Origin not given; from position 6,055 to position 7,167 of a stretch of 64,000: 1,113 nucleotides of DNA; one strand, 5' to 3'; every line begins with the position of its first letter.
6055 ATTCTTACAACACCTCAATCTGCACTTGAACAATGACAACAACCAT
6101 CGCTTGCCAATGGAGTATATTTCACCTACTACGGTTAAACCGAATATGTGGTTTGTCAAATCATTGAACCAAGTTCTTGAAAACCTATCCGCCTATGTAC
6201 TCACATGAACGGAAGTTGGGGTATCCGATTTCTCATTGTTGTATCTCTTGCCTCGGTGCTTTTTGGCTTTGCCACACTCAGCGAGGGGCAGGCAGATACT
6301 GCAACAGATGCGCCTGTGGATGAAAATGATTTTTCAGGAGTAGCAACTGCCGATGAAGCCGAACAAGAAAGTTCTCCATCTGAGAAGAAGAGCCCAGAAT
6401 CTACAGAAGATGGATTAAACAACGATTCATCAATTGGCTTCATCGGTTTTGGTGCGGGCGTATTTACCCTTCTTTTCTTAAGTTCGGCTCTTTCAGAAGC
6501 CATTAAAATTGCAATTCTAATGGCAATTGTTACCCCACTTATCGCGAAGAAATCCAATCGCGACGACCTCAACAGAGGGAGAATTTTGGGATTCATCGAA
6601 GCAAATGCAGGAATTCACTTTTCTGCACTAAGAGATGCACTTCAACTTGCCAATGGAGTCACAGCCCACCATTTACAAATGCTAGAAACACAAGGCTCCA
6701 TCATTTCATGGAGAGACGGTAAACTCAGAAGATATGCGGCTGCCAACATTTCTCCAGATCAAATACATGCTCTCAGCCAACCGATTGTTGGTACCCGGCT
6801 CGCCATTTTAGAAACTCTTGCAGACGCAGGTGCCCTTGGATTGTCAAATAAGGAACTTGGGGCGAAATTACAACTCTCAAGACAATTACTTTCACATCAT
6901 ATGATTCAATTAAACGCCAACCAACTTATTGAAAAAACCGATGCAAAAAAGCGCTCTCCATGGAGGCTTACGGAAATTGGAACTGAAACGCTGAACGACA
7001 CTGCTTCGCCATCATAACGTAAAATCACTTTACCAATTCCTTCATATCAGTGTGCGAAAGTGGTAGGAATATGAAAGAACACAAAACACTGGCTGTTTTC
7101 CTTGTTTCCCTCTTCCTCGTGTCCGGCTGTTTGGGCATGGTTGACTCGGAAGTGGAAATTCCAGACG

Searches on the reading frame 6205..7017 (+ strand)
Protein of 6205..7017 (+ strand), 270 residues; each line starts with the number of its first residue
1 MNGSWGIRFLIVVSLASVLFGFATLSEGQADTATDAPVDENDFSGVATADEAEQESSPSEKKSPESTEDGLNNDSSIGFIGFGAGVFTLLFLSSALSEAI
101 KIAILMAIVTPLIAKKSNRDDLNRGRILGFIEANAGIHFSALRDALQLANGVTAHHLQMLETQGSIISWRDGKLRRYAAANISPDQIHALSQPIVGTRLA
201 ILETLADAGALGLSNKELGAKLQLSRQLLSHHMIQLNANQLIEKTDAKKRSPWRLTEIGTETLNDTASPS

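Call 45: find_encoding_contigs(protein=window:6205-7017:+, flank=10000, max_places=6)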
Protein window:6205-7017:+ (270 aa): 11 contigs read that carry it; 6 places shown.
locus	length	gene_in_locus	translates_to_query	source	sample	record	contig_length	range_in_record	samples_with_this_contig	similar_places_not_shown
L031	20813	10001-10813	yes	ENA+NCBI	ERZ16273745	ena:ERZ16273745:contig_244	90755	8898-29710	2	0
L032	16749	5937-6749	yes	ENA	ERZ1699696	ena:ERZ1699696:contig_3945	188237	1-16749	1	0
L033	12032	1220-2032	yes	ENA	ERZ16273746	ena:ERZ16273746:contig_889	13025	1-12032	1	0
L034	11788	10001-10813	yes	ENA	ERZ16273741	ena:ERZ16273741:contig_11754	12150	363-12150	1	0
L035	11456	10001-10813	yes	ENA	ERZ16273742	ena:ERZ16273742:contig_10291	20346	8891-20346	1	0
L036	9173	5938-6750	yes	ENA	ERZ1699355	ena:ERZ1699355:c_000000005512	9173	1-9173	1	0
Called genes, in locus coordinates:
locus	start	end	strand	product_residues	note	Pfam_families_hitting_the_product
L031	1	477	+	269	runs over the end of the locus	PF19420:DDAH_eukar (weak), PF02274:ADI (weak)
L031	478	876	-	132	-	-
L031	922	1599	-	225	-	PF00106:adh_short, PF01370:Epimerase (weak), PF13460:NAD_binding_10, PF13561:adh_short_C2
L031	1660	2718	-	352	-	PF04536:TPM_phosphatase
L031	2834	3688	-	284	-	-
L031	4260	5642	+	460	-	PF04389:Peptidase_M28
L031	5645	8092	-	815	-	PF01935:DUF87, PF05872:HerA_C (faint), PF10412:TrwB_AAD_bind (faint), PF12846:AAA_10 (faint)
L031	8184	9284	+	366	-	PF01041:DegT_DnrJ_EryC1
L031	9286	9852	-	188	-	PF01928:CYTH (faint)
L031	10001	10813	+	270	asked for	PF13412:HTH_24 (faint), PF13601:HTH_34 (faint), PF24266:HTH_HVO_0163_N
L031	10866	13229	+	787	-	PF09826:Beta_propel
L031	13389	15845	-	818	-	PF00657:Lipase_GDSL (faint), PF13472:Lipase_GDSL_2, PF04616:Glyco_hydro_43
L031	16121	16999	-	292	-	-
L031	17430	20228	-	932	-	PF02412:TSP_3 (weak)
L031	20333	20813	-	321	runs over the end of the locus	PF00487:FA_desaturase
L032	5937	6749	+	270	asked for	PF13412:HTH_24 (faint), PF13601:HTH_34 (faint), PF24266:HTH_HVO_0163_N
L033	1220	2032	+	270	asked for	PF13412:HTH_24 (faint), PF13601:HTH_34 (faint), PF24266:HTH_HVO_0163_N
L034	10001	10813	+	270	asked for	PF13412:HTH_24 (faint), PF13601:HTH_34 (faint), PF24266:HTH_HVO_0163_N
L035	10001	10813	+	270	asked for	PF13412:HTH_24 (faint), PF13601:HTH_34 (faint), PF24266:HTH_HVO_0163_N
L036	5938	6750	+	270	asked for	PF13412:HTH_24 (faint), PF13601:HTH_34 (faint), PF24266:HTH_HVO_0163_N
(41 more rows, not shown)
